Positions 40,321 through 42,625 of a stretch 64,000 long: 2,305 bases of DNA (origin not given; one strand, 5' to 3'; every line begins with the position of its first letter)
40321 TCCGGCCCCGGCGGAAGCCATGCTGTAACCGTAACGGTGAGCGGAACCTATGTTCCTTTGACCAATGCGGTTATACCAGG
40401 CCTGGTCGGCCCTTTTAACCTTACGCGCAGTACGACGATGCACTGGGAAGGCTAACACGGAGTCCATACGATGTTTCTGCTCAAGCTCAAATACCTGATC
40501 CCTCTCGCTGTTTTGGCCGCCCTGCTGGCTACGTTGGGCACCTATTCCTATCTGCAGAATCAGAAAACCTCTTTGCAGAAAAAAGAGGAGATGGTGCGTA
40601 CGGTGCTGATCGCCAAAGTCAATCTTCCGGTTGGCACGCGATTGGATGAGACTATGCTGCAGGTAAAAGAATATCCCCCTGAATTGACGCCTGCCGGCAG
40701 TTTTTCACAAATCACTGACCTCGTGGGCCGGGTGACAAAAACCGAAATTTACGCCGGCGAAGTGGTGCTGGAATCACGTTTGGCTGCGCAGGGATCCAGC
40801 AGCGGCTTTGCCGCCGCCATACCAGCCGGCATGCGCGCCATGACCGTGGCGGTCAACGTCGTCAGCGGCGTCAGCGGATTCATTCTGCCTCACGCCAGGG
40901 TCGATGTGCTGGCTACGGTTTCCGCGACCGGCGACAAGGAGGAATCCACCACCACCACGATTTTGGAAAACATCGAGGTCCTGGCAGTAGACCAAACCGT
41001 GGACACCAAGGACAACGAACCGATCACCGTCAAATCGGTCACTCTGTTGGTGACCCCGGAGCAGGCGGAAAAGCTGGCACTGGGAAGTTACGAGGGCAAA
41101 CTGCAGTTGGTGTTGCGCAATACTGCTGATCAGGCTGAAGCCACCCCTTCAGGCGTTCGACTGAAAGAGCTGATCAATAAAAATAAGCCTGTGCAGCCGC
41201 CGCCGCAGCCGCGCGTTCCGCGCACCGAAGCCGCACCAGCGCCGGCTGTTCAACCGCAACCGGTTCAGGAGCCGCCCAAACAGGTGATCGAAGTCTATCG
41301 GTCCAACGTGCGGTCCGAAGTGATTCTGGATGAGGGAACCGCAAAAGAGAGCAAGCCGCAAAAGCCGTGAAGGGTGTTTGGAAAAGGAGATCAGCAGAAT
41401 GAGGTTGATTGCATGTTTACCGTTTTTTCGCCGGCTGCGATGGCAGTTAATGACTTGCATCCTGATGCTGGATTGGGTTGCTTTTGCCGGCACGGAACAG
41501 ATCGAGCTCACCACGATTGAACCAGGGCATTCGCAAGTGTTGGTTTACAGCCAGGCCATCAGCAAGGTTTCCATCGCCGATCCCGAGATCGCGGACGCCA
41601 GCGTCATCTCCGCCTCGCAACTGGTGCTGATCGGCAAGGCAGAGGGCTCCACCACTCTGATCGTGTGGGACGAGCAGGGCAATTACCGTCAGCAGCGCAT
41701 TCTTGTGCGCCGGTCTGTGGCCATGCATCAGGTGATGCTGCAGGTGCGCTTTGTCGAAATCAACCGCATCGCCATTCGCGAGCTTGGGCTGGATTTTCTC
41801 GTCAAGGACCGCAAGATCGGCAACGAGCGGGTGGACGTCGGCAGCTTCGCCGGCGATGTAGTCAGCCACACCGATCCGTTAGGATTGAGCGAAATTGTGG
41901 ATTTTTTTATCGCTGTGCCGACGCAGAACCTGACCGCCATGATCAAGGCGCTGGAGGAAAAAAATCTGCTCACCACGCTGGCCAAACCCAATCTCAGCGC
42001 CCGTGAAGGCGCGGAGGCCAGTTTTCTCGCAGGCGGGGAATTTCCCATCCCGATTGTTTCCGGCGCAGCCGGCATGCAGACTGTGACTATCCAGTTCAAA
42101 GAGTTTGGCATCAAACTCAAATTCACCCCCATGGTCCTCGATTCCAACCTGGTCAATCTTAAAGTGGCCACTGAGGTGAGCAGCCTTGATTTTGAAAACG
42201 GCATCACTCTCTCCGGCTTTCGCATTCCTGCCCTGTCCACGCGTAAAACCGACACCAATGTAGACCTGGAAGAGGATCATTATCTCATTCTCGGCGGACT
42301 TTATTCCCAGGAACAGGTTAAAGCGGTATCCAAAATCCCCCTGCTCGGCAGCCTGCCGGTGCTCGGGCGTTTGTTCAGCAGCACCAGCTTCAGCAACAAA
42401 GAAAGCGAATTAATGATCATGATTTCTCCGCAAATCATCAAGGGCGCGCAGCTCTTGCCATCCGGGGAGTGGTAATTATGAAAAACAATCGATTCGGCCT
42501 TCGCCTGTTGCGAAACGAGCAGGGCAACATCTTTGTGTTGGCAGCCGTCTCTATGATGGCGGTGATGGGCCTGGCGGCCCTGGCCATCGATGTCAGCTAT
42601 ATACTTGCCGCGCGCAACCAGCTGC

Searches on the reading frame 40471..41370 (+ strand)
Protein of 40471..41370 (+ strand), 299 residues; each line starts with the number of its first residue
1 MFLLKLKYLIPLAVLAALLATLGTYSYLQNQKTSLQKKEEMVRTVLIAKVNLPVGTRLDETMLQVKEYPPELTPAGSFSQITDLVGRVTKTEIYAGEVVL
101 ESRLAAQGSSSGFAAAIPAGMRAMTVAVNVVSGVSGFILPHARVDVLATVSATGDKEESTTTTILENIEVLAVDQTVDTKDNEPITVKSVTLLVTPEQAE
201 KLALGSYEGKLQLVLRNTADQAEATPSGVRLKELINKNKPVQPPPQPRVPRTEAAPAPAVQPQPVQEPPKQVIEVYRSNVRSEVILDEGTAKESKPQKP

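Call 20: search_protein_families(library=pfam, proteins=[window:40471-41370:+], max_evalue=0.001)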
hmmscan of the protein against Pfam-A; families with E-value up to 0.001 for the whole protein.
window:40471-41370:+ (299 aa): 2 families
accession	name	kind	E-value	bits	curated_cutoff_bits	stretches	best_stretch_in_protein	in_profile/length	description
PF16976.10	RcpC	-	5.1e-31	107.4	28.8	1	112-216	2-114/114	Flp pilus assembly protein RcpC/CpaB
PF08666.17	SAF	-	1e-12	48.8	21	1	43-104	1-62/63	SAF domain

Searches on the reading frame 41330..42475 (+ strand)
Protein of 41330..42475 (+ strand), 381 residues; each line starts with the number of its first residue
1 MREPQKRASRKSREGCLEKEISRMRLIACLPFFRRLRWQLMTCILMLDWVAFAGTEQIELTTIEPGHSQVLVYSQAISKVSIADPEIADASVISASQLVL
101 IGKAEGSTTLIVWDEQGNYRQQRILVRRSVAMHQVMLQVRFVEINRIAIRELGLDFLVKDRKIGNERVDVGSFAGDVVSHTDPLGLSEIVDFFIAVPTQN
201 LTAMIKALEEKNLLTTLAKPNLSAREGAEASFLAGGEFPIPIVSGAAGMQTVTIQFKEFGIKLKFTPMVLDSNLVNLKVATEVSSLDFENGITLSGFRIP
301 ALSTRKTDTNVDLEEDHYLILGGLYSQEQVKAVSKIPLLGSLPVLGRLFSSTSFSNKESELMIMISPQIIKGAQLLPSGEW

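Call 20: search_protein_families(library=pfam, proteins=[window:41330-42475:+], max_evalue=0.001)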
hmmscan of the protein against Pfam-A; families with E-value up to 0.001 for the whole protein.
window:41330-42475:+ (381 aa): 2 families
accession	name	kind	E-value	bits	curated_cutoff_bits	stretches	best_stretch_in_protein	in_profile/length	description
PF00263.26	Secretin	-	5e-42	143.8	27.5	1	207-371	1-169/169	Bacterial type II and III secretion system protein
PF13629.12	T2SS-T3SS_pil_N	-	2e-19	69.5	23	1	62-126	6-71/72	Pilus formation protein N terminal region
